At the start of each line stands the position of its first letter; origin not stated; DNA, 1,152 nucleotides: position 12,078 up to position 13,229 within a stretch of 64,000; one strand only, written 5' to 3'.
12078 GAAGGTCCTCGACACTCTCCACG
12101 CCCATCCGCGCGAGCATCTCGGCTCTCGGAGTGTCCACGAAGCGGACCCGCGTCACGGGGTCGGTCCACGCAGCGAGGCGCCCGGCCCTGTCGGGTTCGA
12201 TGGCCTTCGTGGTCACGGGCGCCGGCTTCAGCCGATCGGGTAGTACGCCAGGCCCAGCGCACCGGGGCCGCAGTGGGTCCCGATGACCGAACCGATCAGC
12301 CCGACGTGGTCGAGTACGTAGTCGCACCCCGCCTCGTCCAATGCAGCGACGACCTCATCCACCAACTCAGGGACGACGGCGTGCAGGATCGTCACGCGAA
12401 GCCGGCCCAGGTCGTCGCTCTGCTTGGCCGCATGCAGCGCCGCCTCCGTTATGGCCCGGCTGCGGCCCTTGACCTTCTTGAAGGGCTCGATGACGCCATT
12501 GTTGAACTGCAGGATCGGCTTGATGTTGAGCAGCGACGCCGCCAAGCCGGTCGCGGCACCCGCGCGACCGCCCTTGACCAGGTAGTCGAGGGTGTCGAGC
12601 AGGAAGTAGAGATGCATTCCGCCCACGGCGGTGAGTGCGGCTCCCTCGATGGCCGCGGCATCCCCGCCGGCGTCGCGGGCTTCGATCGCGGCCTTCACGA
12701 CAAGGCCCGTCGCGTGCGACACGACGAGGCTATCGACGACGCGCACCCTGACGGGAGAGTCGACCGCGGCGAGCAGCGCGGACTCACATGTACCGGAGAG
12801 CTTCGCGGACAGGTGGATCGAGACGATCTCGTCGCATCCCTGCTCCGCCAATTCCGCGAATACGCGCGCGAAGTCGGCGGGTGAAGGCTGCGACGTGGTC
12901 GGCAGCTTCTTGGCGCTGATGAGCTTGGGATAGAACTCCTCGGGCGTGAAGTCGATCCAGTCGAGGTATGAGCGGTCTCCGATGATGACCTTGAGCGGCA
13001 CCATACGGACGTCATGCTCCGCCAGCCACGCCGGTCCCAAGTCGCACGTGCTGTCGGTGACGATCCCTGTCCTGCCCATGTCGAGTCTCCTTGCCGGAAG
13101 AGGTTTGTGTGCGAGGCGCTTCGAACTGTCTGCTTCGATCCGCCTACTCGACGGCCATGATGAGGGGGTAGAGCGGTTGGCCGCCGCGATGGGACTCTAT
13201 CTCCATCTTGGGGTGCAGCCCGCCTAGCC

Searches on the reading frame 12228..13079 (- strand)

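Call 74: search_protein_families(library=pfam, proteins=[window:12228-13079:-], max_evalue=0.00001)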
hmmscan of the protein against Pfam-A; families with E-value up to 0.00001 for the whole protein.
window:12228-13079:- (283 aa): 1 family
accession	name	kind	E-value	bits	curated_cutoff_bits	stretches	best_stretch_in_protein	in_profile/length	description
PF02645.21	DegV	-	4.8e-79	266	27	1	4-281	2-279/280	Uncharacterised protein, DegV family COG1307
